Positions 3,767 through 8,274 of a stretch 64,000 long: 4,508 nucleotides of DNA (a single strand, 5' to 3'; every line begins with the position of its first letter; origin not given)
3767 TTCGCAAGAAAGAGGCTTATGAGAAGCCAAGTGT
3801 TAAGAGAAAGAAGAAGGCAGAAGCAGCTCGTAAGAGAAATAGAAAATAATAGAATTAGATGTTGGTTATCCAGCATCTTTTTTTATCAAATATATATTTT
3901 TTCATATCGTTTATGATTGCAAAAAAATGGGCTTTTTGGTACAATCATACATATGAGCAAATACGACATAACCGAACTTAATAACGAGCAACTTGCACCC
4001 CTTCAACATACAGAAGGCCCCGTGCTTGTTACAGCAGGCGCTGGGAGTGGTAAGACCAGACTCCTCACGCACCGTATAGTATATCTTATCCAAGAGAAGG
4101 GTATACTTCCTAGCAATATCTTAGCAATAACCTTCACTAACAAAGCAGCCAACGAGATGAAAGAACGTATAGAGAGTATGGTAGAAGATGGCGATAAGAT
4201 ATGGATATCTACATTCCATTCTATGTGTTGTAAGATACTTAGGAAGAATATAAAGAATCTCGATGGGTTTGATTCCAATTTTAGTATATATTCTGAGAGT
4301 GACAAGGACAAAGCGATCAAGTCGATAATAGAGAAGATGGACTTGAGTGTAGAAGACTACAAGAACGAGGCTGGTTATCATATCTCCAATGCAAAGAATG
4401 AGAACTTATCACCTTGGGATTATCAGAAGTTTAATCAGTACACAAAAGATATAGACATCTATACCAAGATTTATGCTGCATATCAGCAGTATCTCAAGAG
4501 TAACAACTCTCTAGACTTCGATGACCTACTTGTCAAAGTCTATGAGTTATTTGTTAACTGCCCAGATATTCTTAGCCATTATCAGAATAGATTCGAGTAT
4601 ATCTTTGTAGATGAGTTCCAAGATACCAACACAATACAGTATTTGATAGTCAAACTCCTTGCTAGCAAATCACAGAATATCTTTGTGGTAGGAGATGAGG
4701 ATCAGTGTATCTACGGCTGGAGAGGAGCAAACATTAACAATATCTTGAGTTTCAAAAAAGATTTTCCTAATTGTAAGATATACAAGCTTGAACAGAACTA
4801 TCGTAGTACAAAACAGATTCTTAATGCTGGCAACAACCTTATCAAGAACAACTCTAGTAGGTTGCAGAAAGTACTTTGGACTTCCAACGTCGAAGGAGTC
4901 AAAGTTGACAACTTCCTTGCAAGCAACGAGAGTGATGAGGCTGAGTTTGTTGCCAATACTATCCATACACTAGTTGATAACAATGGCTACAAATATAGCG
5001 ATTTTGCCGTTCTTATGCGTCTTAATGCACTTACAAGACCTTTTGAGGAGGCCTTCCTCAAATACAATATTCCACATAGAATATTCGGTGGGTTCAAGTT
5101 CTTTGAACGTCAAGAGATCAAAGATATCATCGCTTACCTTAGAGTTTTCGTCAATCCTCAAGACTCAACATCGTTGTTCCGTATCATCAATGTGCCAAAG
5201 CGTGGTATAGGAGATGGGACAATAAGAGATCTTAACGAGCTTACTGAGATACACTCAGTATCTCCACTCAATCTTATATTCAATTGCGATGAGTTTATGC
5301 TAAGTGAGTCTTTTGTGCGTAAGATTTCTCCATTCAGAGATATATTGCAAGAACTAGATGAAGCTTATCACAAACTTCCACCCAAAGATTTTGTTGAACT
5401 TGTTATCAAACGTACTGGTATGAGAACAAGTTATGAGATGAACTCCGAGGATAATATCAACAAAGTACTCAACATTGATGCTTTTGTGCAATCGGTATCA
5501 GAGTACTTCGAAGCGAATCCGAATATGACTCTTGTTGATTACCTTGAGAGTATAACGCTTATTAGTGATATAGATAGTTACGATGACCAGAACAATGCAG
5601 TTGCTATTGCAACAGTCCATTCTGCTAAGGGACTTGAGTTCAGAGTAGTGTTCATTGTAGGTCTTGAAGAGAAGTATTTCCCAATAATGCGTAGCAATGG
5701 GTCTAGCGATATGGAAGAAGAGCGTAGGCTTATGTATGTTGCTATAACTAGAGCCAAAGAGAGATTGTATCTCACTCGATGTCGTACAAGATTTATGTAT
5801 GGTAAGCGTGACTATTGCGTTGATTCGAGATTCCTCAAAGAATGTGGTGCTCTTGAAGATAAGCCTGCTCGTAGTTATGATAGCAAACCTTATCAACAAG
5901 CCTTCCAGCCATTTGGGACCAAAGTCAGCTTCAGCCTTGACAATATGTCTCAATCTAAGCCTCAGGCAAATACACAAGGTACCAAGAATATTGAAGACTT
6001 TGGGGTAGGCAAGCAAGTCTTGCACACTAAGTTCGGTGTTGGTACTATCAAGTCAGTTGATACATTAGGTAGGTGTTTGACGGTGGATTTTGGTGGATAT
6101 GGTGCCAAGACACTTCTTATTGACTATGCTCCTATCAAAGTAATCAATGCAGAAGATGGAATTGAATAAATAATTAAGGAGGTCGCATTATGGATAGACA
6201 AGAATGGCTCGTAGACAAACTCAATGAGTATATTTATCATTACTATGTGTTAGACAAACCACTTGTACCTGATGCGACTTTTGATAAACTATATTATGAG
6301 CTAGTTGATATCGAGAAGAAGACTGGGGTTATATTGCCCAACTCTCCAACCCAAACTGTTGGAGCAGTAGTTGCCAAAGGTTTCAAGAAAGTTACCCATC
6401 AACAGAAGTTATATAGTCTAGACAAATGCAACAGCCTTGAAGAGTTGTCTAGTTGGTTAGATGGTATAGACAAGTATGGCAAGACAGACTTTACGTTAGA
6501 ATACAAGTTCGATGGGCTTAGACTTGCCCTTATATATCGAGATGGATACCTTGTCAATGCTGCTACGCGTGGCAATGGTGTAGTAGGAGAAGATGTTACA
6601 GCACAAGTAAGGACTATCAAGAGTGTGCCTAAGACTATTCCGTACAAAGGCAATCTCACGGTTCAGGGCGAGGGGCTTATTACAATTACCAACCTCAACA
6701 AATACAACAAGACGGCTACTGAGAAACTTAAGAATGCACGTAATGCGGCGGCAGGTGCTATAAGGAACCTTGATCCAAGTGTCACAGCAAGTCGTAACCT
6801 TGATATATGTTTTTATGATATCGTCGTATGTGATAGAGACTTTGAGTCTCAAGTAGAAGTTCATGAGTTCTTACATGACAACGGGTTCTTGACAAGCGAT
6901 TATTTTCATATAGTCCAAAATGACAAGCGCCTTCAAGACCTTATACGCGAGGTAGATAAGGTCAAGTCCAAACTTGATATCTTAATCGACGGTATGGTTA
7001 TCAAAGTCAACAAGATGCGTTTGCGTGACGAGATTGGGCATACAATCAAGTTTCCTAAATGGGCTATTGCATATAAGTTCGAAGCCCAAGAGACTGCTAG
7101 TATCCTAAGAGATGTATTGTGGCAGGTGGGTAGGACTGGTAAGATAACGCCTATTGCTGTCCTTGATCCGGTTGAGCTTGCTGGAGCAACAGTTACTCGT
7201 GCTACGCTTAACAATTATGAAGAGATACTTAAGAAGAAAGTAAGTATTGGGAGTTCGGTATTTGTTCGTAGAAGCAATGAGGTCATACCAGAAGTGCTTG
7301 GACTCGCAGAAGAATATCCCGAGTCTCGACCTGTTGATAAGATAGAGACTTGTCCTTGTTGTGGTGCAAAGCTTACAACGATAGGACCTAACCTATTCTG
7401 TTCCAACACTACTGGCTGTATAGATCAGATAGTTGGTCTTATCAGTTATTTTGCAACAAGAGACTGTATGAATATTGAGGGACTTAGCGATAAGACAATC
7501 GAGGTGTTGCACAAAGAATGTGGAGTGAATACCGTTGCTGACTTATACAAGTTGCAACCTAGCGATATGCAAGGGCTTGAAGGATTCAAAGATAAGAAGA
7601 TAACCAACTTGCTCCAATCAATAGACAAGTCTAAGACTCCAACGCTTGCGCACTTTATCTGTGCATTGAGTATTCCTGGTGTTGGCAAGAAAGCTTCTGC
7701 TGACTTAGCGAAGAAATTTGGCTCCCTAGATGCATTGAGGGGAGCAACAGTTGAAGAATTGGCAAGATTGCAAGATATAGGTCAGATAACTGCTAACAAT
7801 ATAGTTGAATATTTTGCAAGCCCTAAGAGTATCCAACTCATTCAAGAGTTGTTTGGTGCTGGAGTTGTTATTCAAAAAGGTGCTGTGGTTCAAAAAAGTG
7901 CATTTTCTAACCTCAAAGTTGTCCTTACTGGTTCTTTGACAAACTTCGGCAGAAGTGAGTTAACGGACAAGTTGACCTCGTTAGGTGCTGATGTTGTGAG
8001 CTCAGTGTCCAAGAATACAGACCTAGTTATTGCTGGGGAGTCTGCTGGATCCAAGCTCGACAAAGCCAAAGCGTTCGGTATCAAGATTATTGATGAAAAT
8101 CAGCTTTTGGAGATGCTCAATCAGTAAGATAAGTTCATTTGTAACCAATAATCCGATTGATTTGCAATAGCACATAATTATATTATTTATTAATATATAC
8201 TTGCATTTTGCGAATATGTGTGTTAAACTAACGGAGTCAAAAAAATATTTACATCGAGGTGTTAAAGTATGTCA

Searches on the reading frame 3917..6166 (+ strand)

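Call 58: search_protein_families(library=pfam, proteins=[window:3917-6166:+], max_evalue=0.00001)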
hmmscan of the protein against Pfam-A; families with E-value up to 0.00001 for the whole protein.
window:3917-6166:+ (750 aa): 7 families
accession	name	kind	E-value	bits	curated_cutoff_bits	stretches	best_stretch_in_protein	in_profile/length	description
PF00580.27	UvrD-helicase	-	9.7e-97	324.3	23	1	21-284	1-271/271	UvrD/REP helicase N-terminal domain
PF13361.12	UvrD_C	-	2.3e-77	261.2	25.6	1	289-623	1-349/350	UvrD-like helicase C-terminal domain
PF13245.12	AAA_19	-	1.7e-24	86.9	25.1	1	32-267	10-132/134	AAA domain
PF13538.12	UvrD_C_2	-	1.5e-11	44.4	27.4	1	563-620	3-52/52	UvrD-like helicase C-terminal domain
PF01443.25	Viral_helicase1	-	2.3e-09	37.9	21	0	495-619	114-226/228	Viral superfamily 1 RNA helicase core domain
PF21196.3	PcrA_UvrD_tudor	-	5.3e-07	29.8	23.9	1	697-741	1-47/48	PcrA/UvrD tudor domain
PF13087.12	AAA_12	-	1.8e-06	28.1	27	0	514-619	86-190/195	AAA domain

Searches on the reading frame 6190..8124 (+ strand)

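Call 58: search_protein_families(library=pfam, proteins=[window:6190-8124:+], max_evalue=0.00001)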
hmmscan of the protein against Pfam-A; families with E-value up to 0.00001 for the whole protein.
window:6190-8124:+ (645 aa): 6 families
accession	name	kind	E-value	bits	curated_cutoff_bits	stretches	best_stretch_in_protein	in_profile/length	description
PF01653.23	DNA_ligase_aden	-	1.4e-67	228.3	27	1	64-300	3-253/253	NAD-dependent DNA ligase adenylation domain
PF03120.22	DNA_ligase_OB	-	1.5e-26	92.4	32.9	1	305-375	3-73/79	NAD-dependent DNA ligase OB-fold domain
PF12826.13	HHH_2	-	2.6e-19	69.6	27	1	489-551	2-64/64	Helix-hairpin-helix motif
PF00533.33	BRCT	-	9.8e-15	55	21.3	1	571-642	5-77/78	BRCA1 C Terminus (BRCT) domain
PF14520.12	HHH_5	-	7.5e-14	52.4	27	1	493-540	5-53/57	Helix-hairpin-helix domain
PF12738.14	PTCB-BRCT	-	9.1e-06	26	22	0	576-634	2-59/63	twin BRCT domain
